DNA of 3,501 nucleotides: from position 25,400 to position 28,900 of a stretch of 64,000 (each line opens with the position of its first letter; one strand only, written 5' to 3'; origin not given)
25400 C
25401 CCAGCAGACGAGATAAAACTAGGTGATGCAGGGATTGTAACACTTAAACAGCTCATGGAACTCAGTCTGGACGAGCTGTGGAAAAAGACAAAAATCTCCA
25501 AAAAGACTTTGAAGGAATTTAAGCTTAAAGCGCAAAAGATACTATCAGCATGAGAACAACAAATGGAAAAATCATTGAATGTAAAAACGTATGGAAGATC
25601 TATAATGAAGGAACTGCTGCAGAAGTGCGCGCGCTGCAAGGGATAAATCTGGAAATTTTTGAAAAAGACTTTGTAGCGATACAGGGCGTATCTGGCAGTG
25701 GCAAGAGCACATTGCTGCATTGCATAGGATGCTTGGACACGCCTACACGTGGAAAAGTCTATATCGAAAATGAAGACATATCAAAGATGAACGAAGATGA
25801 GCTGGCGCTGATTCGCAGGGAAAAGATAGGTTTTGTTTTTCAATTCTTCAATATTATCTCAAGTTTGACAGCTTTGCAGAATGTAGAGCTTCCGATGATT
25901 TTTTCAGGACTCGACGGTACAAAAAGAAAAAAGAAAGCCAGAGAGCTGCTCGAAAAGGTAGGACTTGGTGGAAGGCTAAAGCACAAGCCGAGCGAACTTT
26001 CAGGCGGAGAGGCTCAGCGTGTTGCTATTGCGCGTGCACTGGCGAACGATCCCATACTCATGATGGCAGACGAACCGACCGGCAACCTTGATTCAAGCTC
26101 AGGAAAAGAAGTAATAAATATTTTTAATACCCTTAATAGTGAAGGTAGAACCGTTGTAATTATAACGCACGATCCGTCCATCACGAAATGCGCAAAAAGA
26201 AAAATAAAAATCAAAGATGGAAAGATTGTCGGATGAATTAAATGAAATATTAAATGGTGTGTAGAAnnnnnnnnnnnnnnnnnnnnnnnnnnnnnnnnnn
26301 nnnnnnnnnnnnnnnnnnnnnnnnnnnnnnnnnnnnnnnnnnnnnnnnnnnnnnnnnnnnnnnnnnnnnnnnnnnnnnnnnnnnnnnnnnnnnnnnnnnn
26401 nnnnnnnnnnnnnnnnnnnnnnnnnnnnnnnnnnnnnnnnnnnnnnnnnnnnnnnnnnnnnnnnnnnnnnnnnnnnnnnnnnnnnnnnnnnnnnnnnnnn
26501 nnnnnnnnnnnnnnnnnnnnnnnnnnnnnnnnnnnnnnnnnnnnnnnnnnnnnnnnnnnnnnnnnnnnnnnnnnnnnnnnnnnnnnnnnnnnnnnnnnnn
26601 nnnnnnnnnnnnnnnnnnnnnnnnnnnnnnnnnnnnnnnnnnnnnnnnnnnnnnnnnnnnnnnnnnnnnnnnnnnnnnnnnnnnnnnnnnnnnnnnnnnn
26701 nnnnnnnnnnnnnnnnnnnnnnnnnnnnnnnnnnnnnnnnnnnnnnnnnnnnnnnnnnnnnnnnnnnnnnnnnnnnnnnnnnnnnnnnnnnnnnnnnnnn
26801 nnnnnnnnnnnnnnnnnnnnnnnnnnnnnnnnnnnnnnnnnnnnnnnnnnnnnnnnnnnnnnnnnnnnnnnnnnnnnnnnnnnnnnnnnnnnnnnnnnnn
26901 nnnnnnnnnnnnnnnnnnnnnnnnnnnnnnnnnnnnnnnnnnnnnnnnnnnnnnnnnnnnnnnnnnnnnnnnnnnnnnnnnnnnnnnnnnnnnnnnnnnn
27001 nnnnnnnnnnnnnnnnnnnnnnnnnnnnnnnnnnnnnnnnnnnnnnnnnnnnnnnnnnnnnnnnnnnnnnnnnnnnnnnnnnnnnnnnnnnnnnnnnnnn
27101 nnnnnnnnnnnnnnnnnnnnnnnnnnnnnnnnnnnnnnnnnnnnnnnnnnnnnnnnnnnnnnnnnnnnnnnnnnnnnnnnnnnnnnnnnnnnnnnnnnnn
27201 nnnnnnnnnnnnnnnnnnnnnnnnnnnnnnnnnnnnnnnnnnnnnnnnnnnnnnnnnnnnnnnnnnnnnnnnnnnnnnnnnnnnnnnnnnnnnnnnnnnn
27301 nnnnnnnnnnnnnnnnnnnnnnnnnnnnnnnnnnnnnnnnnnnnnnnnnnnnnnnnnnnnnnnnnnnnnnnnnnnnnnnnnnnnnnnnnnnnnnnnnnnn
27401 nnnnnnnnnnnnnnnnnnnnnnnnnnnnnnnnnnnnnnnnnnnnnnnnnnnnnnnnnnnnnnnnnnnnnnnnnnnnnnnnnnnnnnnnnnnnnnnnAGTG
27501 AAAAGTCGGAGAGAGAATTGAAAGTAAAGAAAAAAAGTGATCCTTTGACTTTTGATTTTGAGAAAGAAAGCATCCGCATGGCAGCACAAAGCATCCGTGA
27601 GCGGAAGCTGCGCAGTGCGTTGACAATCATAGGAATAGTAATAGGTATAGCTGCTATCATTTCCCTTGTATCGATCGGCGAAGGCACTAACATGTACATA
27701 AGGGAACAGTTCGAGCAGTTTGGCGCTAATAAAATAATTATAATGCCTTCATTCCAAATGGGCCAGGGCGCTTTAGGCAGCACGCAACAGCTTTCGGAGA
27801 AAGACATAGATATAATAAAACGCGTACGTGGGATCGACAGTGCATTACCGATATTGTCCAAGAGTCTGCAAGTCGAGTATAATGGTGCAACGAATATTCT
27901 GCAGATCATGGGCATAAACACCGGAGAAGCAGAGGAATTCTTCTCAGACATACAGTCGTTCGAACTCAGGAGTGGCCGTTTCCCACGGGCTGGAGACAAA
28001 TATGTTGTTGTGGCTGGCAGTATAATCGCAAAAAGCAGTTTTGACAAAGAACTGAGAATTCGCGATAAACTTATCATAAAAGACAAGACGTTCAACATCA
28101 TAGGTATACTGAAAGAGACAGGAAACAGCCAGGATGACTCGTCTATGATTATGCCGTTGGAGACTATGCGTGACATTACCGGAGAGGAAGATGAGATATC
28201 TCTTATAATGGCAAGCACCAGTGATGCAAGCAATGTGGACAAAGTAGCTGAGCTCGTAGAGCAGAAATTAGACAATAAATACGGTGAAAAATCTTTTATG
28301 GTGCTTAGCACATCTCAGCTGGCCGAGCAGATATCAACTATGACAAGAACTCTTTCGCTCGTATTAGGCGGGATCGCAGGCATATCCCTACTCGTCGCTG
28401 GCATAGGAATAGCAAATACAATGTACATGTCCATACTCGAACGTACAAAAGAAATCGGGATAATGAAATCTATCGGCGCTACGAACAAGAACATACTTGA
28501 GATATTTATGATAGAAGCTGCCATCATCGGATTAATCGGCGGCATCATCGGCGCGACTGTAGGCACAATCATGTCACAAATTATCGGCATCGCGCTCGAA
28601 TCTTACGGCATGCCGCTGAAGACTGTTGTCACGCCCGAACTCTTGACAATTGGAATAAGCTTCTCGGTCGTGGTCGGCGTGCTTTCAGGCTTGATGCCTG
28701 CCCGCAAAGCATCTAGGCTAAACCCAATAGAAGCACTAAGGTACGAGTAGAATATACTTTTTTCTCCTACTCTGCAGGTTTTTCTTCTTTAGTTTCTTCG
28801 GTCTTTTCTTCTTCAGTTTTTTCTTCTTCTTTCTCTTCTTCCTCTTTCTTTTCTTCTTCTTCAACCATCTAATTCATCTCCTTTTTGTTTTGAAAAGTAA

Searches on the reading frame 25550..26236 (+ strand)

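Call 41: search_protein_families(library=pfam, proteins=[window:25550-26236:+], max_evalue=0.001)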
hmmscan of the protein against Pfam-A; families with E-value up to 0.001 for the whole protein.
window:25550-26236:+ (228 aa): 2 families
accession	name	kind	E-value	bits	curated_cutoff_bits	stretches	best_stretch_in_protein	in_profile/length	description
PF00005.33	ABC_tran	-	9.5e-31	107.7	25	1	29-177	1-136/137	ABC transporter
PF02463.25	SMC_N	-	1.4e-06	28.4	40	1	36-222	21-212/220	RecF/RecN/SMC N terminal domain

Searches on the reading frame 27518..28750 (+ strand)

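Call 41: search_protein_families(library=pfam, proteins=[window:27518-28750:+], max_evalue=0.001)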
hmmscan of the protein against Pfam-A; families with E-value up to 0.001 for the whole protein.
window:27518-28750:+ (410 aa): 2 families
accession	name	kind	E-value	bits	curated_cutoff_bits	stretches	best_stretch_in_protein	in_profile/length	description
PF12704.14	MacB_PCD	-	1.2e-32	114.4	27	1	33-249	1-206/207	MacB-like periplasmic core domain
PF02687.27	FtsX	-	3.7e-26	92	25.5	1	286-403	3-120/120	FtsX-like permease C-terminal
